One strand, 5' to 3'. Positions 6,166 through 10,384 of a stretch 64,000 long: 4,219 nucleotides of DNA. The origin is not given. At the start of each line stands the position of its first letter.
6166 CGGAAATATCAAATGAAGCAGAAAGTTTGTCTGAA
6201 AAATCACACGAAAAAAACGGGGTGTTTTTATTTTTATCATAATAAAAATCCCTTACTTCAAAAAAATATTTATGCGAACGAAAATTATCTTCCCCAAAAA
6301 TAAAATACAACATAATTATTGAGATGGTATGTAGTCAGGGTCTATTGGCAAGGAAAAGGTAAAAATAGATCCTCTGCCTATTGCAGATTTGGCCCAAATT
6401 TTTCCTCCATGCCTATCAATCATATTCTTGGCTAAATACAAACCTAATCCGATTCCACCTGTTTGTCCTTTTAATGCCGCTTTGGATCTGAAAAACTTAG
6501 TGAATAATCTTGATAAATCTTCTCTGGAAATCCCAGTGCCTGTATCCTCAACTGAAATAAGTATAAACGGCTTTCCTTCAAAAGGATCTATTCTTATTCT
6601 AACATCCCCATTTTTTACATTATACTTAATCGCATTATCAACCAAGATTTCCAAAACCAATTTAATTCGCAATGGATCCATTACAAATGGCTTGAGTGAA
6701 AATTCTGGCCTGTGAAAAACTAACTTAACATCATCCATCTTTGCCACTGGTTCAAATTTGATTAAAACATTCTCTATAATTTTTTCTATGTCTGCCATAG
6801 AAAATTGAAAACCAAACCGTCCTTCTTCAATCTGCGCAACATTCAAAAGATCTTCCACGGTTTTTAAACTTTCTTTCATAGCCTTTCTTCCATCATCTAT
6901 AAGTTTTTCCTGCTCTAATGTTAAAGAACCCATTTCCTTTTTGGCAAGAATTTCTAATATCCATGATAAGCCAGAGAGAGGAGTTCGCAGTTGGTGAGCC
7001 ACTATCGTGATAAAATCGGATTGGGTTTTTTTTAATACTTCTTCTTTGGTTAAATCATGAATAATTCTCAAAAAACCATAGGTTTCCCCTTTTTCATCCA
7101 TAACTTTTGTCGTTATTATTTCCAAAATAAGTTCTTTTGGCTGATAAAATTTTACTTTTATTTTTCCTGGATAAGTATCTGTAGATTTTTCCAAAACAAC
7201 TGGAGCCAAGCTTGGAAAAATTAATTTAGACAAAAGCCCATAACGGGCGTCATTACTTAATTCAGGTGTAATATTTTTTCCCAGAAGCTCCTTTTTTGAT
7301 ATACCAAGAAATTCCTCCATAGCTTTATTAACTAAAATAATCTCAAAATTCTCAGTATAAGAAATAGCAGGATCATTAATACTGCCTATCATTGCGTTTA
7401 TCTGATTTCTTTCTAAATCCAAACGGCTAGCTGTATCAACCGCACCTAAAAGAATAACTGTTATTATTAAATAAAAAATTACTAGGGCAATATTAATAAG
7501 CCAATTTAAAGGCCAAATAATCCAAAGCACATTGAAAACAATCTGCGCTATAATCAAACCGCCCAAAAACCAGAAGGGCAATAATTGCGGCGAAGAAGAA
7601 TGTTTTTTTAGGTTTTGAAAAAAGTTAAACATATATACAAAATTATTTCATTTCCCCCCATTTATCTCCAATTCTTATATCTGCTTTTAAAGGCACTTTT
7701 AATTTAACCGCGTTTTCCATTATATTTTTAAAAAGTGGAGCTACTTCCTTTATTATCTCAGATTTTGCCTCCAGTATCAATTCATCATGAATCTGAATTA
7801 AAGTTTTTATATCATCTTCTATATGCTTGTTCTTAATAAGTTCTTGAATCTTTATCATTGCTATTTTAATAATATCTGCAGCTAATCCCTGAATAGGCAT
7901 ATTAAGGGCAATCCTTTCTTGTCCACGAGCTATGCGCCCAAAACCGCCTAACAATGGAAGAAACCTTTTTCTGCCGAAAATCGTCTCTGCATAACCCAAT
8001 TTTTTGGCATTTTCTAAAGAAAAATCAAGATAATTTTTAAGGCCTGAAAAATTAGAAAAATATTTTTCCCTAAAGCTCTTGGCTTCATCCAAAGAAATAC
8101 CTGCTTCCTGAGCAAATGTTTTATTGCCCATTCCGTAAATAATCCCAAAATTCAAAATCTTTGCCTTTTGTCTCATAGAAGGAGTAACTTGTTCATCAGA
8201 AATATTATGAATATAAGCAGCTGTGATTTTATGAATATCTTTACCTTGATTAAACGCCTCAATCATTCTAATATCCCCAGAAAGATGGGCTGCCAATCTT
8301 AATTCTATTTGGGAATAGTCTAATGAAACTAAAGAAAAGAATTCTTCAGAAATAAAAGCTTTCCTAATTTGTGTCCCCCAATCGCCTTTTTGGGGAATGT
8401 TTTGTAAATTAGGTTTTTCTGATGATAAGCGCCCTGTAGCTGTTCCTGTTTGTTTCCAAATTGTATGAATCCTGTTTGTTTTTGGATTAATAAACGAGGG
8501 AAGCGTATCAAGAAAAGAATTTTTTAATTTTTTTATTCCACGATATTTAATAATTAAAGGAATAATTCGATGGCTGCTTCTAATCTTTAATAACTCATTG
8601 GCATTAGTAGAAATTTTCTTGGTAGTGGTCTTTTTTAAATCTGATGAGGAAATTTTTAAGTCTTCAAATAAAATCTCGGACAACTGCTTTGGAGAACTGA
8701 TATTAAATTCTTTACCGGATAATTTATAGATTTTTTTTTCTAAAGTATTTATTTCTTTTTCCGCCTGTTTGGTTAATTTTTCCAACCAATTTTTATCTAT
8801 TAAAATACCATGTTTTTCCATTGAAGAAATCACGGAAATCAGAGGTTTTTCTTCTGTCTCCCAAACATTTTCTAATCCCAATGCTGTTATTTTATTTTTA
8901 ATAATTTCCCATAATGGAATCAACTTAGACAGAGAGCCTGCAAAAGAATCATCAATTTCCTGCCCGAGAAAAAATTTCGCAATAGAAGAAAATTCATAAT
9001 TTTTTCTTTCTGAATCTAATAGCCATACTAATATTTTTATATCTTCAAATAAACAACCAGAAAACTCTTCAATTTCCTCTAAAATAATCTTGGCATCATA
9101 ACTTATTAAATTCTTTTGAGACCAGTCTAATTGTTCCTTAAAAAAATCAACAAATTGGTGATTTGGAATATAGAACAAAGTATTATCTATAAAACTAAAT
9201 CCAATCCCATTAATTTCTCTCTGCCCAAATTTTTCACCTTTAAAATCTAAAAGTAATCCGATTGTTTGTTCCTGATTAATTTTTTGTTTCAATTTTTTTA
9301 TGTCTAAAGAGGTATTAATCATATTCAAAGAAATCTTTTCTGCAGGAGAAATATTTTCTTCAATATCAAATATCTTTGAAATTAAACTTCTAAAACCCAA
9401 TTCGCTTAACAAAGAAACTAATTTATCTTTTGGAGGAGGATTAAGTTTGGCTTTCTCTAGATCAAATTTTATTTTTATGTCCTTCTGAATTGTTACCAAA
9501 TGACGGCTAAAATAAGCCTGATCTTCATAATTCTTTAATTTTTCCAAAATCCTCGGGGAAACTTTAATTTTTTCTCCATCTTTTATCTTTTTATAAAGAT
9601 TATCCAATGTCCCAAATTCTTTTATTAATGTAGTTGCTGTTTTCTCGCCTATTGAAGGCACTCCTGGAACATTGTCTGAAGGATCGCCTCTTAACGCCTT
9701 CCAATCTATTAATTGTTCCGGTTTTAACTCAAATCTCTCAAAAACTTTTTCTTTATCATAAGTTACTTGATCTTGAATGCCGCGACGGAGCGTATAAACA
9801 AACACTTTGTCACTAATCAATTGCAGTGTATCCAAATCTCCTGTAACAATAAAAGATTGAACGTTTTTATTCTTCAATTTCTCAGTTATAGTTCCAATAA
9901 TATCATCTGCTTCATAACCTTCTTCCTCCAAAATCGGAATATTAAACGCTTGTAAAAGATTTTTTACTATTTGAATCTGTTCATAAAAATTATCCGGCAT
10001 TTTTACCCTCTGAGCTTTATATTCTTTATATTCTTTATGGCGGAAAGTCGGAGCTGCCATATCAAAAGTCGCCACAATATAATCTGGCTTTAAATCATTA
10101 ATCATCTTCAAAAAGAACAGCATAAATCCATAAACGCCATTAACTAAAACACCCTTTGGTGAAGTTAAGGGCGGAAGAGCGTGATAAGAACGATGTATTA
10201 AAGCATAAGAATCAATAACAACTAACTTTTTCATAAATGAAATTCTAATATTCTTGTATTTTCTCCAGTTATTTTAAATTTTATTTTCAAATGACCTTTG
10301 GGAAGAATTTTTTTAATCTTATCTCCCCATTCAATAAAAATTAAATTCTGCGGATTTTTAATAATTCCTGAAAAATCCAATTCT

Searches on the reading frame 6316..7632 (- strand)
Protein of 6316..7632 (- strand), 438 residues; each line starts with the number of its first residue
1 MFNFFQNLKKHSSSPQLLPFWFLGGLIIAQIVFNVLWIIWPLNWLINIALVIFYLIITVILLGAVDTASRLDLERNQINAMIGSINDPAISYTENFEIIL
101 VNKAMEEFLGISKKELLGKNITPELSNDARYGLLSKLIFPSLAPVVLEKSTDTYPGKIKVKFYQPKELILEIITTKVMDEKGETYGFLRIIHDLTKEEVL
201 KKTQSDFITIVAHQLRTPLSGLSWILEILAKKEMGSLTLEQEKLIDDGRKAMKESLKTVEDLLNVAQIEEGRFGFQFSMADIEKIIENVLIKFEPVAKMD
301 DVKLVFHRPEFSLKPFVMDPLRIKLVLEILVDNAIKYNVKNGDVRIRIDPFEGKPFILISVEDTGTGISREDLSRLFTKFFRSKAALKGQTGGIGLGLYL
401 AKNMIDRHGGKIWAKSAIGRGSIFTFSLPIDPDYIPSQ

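Call 8: search_protein_families(library=pfam, proteins=[window:6316-7632:-], max_evalue=0.001)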
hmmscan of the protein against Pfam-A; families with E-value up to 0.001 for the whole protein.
window:6316-7632:- (438 aa): 5 families
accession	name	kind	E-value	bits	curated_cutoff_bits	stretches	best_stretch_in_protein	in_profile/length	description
PF02518.31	HATPase_c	-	1.2e-27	96.9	26.4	1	319-431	2-110/111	Histidine kinase-, DNA gyrase B-, and HSP90-like ATPase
PF00512.31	HisKA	-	4e-11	43.2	26.9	1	204-271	2-66/66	His Kinase A (phospho-acceptor) domain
PF00989.32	PAS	-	1.5e-09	38.3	22.6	1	78-193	3-112/113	PAS fold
PF13426.13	PAS_9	-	2.7e-06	28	27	1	90-196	5-103/103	PAS domain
PF13589.12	HATPase_c_3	-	3.7e-05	24.2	25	1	330-405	10-84/137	Histidine kinase-, DNA gyrase B-, and HSP90-like ATPase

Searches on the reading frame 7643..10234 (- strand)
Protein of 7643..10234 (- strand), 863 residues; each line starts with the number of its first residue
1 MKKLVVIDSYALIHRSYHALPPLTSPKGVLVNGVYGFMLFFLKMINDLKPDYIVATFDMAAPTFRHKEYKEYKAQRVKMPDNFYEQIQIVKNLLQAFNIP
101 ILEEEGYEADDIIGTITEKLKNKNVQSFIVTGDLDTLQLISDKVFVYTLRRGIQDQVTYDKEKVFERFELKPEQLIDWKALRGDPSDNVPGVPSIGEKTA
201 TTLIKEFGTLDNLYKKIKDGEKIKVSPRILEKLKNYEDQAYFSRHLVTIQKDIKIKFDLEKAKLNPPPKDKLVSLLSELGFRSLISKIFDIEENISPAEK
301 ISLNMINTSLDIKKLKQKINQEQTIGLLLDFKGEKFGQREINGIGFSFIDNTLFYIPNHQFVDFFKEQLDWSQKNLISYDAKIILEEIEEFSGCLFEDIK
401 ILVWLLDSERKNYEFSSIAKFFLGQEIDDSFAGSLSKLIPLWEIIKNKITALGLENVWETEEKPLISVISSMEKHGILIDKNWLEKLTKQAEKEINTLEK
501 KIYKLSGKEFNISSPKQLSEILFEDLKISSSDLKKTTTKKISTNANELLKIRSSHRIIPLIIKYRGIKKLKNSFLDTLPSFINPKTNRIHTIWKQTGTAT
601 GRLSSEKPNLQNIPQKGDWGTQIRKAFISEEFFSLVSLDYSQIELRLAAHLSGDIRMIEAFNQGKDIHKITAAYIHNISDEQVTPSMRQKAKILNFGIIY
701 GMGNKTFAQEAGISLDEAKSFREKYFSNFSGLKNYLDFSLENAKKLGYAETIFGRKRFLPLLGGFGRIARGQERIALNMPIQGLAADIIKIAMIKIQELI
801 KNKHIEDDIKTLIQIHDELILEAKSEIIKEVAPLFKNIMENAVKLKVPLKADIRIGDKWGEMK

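Call 7: search_protein_families(library=pfam, proteins=[window:7643-10234:-], max_evalue=0.001)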
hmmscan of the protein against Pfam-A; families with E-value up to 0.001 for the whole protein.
window:7643-10234:- (863 aa): 4 families
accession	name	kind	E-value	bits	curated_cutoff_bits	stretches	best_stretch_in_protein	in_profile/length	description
PF00476.26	DNA_pol_A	-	3.7e-138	461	34.3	1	482-861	2-381/381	DNA polymerase family A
PF02739.22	5_3_exonuc_N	-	1.2e-53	181.7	34.3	1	3-168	1-163/164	5'-3' exonuclease, N-terminal resolvase-like domain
PF01367.25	5_3_exonuc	-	4.8e-31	107.5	40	1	171-268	2-95/97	5'-3' exonuclease, C-terminal SAM fold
PF12826.13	HHH_2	-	0.00062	20.3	27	0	191-215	7-31/64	Helix-hairpin-helix motif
